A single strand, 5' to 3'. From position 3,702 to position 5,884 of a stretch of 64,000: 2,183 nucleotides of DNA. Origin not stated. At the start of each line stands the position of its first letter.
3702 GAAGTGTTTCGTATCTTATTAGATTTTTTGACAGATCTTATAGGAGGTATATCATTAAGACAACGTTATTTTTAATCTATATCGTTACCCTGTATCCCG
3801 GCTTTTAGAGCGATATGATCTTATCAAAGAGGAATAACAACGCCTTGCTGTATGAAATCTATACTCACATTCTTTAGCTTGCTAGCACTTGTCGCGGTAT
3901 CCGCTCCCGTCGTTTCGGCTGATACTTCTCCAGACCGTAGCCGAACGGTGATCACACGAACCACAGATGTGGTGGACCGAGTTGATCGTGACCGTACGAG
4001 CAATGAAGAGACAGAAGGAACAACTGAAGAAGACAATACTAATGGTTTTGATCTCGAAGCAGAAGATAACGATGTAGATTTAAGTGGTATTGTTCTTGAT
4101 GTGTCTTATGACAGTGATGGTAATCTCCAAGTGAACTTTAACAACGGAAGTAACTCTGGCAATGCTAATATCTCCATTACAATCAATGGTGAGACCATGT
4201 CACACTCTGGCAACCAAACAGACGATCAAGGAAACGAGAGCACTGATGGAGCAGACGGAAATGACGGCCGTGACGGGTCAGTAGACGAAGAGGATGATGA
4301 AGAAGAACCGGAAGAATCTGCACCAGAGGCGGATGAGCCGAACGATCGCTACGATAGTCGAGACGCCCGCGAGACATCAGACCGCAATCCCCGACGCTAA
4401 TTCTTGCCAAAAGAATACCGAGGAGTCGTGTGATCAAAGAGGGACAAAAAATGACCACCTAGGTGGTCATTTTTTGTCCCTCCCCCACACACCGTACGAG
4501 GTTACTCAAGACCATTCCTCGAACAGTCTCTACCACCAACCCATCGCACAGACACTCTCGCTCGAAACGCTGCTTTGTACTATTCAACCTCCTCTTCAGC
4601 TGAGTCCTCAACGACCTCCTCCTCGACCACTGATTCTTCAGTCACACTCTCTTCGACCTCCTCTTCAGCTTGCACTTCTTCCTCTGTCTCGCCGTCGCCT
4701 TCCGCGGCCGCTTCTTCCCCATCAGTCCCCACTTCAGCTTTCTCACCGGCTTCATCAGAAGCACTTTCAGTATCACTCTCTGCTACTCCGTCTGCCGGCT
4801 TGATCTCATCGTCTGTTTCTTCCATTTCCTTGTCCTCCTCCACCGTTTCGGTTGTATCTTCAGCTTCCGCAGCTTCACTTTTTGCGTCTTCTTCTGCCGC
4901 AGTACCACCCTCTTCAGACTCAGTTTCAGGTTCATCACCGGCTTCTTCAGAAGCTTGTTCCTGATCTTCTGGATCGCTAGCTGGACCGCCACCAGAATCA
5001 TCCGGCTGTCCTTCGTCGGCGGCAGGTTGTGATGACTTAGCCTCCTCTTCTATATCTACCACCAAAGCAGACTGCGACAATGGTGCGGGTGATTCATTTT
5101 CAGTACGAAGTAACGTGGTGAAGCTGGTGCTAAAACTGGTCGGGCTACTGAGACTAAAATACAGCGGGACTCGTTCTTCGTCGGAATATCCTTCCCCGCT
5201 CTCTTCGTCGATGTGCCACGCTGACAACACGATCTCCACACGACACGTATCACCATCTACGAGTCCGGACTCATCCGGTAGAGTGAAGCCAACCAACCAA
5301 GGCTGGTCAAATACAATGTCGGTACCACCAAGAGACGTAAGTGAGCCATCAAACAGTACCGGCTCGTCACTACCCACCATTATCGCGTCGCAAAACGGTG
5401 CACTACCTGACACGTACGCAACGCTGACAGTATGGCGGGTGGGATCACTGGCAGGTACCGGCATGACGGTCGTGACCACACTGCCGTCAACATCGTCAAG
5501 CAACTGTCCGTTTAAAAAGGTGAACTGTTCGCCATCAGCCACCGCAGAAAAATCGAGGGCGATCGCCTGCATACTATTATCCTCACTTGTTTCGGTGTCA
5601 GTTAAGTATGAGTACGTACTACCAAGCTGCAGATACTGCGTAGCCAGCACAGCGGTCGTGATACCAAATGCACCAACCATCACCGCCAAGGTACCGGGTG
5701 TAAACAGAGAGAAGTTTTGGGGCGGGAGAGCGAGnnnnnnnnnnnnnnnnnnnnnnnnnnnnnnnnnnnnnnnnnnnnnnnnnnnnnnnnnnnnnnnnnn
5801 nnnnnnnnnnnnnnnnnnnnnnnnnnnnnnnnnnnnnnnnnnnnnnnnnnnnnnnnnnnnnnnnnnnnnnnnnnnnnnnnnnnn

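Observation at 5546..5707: Signal peptidase fused to what looks like its own substrate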

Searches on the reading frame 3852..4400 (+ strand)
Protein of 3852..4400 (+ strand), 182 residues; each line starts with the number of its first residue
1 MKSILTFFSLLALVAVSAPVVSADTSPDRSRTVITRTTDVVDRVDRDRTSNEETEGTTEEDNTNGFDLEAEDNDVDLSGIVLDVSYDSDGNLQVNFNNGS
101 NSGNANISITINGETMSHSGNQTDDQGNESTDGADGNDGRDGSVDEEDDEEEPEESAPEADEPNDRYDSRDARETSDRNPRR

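Call 3: search_protein_families(library=pfam, proteins=[window:3852-4400:+], max_evalue=0.01)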
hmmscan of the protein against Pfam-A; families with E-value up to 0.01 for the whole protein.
window:3852-4400:+ (182 aa): 0 families

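Call 4: search_protein_families(library=ncbifam, proteins=[window:3852-4400:+], max_evalue=0.01)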
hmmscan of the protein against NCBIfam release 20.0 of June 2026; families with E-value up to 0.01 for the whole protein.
window:3852-4400:+ (182 aa): 1 family
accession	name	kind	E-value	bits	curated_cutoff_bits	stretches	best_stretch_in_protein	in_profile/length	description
NF009283.0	PRK12643.1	equivalog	0.0059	16.6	421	1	62-117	60-115/209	flagellar basal body rod protein FlgF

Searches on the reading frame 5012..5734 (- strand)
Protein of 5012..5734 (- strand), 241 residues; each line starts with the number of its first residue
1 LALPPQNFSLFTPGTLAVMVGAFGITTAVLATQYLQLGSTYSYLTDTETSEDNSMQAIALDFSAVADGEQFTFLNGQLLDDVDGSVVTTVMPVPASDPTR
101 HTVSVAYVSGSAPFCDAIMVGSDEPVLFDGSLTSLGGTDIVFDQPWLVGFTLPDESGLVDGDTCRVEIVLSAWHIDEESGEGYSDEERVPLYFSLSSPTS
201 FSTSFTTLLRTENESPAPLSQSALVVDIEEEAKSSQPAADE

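Call 5: search_protein_families(library=ncbifam, proteins=[window:5012-5734:-], max_evalue=10)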
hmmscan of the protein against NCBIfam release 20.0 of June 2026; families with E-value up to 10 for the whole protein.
window:5012-5734:- (241 aa): 1 family
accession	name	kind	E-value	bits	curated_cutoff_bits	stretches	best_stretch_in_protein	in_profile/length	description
TIGR04088.1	cognate_SipW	domain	0.048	13.9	19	1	38-56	13-30/34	SipW-dependent-type signal peptide-containing protein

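Call 6: search_protein_families(library=pfam, proteins=[window:5012-5734:-], max_evalue=10)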
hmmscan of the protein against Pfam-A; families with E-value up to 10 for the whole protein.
window:5012-5734:- (241 aa): 1 family
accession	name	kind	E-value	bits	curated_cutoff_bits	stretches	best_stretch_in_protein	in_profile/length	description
PF12389.13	Peptidase_M73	-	0.098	12.9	22.5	1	23-64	8-47/196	Camelysin metallo-endopeptidase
